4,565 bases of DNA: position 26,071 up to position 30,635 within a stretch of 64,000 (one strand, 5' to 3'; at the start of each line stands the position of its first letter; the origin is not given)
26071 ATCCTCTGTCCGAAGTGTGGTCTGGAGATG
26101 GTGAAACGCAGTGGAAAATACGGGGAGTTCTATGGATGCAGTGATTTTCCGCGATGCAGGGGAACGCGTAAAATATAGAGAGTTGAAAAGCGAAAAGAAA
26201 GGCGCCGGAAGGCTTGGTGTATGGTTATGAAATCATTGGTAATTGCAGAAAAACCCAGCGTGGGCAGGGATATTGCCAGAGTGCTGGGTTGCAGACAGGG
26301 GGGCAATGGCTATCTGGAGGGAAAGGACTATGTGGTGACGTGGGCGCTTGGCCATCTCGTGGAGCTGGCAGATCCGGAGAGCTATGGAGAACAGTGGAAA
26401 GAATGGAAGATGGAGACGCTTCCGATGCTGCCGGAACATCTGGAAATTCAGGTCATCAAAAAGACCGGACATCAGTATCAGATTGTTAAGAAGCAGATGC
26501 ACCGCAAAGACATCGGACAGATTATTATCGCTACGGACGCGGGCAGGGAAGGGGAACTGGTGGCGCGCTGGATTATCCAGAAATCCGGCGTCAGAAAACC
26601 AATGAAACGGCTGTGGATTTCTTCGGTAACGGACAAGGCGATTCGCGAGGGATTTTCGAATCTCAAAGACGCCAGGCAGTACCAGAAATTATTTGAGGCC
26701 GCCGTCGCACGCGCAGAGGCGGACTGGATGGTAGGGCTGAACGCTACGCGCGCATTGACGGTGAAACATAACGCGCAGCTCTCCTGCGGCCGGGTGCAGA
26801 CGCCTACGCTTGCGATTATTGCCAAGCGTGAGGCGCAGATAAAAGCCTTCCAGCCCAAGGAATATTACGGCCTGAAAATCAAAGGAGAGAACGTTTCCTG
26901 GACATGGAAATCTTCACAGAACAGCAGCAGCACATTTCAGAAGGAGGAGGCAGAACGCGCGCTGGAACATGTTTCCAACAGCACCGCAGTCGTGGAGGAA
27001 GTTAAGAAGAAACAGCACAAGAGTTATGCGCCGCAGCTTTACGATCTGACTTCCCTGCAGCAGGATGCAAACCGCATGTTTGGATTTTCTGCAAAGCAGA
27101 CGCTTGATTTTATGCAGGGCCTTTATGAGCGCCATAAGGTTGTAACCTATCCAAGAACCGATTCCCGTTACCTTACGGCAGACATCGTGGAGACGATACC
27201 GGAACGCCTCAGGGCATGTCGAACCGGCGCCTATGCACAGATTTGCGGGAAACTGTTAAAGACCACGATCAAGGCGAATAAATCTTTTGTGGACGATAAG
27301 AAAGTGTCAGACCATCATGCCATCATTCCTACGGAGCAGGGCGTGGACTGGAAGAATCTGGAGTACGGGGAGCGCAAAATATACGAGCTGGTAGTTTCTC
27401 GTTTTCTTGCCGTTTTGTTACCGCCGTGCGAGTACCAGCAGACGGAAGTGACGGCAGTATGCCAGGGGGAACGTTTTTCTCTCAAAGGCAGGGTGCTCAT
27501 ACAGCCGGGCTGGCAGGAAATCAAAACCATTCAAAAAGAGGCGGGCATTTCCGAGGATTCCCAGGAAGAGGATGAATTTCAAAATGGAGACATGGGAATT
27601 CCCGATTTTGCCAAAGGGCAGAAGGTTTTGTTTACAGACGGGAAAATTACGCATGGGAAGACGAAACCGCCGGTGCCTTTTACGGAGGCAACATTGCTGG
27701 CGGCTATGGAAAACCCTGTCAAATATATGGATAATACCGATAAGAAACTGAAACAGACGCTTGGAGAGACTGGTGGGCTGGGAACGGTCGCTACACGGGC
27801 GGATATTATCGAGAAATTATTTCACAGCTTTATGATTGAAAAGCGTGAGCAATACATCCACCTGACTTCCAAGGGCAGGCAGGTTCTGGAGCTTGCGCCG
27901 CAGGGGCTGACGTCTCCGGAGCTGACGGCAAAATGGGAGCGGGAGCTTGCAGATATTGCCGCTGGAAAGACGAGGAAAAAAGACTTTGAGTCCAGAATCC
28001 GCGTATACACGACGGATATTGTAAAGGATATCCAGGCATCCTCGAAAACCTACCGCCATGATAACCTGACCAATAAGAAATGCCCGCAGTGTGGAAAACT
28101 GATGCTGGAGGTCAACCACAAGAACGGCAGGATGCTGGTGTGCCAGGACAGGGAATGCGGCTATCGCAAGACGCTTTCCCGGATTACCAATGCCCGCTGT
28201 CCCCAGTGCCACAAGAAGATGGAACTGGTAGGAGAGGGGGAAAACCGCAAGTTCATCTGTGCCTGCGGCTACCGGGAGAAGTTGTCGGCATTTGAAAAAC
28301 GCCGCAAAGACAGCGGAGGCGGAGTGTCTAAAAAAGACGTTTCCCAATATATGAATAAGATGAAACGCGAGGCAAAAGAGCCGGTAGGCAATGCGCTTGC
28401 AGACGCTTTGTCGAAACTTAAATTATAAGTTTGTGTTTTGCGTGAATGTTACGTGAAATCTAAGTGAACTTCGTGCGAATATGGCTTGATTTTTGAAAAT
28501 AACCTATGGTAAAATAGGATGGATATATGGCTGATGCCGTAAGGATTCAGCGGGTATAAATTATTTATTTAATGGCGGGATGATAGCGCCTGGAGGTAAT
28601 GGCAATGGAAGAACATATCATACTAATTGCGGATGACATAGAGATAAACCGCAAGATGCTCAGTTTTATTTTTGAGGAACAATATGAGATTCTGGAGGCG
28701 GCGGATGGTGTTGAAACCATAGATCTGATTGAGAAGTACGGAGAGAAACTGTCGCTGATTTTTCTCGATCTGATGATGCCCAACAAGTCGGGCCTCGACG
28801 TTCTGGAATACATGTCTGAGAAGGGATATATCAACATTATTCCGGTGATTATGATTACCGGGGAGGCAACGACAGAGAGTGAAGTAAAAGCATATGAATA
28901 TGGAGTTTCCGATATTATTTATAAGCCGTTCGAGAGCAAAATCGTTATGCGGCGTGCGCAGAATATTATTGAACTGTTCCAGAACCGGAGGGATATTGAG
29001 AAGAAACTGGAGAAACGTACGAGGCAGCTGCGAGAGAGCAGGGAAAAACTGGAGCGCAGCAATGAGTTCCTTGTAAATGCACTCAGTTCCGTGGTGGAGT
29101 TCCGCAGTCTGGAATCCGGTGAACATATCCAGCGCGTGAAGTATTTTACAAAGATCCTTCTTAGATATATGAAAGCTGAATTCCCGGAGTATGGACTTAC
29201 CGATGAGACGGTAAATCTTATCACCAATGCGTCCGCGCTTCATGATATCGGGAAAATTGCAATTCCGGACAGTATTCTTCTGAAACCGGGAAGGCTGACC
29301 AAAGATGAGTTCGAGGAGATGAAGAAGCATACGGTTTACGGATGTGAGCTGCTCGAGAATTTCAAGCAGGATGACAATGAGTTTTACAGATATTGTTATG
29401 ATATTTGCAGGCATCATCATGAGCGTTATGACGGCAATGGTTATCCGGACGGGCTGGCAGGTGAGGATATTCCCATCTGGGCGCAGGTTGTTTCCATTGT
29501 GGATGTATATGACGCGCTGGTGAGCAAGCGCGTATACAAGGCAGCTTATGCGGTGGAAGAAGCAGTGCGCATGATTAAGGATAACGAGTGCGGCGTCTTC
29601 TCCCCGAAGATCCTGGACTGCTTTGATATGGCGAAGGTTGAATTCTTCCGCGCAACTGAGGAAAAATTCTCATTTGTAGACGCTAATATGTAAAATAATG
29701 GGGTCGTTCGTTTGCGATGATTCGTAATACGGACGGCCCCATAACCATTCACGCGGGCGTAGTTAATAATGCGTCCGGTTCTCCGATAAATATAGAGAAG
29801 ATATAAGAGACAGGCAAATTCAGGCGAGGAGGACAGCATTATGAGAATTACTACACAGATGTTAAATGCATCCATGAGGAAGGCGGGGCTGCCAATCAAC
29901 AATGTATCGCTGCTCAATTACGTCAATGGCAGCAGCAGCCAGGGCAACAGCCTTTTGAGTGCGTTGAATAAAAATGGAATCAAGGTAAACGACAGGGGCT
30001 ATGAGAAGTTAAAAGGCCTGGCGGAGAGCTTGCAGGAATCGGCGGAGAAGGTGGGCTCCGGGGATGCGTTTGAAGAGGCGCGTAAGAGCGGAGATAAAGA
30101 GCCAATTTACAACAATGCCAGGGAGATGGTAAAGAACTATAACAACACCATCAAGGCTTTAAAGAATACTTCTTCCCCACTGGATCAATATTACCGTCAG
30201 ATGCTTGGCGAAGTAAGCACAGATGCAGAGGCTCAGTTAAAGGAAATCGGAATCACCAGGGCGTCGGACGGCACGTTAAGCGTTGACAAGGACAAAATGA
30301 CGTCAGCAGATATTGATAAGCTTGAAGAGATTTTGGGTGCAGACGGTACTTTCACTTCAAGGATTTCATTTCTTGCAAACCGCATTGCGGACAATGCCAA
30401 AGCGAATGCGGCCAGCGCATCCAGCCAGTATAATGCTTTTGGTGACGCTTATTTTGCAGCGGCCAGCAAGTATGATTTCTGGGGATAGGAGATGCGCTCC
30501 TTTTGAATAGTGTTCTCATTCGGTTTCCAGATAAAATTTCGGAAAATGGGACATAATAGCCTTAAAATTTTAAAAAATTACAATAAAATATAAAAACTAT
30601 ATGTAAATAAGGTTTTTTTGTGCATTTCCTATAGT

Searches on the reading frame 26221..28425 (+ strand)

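Call 65: search_protein_families(library=pfam, proteins=[window:26221-28425:+], max_evalue=0.00001)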
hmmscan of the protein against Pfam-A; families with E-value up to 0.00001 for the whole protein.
window:26221-28425:+ (735 aa): 2 families
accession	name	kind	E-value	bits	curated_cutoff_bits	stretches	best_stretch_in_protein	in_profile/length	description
PF01131.25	Topoisom_bac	-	1.7e-114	383.4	35.1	1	153-589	2-409/411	DNA topoisomerase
PF01751.28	Toprim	-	2.2e-12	47.4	23.1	1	6-134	2-94/96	Toprim domain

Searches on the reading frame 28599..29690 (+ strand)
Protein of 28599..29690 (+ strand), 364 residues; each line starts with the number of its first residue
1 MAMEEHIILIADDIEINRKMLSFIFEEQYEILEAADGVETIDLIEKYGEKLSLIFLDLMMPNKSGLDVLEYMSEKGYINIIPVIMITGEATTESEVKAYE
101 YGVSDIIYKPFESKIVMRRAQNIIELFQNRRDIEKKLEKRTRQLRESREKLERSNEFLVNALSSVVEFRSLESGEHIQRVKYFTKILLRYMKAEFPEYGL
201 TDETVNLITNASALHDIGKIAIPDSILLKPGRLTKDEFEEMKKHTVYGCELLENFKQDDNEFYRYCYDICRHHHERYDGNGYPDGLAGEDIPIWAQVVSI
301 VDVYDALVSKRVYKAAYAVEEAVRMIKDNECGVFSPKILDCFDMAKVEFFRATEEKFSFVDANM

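Call 65: search_protein_families(library=pfam, proteins=[window:28599-29690:+], max_evalue=0.00001)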
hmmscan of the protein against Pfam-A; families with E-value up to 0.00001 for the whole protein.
window:28599-29690:+ (364 aa): 3 families
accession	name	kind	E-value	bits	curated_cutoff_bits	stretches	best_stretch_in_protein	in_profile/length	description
PF13487.12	HD_5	-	5.8e-29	101.5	27.2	1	198-329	32-161/170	HD domain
PF00072.30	Response_reg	-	3.5e-20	72.7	30.2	1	8-115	1-105/111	Response regulator receiver domain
PF01966.28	HD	-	8.3e-18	65.2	22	1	175-306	3-115/116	HD domain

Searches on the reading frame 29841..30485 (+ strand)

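Call 65: search_protein_families(library=pfam, proteins=[window:29841-30485:+], max_evalue=0.00001)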
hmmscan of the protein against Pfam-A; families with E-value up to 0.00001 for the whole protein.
window:29841-30485:+ (215 aa): 1 family
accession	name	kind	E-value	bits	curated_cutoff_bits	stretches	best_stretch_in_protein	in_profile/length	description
PF07195.17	FliD_C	-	3.2e-06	27.2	25.4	0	121-198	110-196/236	Flagellar hook-associated protein 2 C-terminus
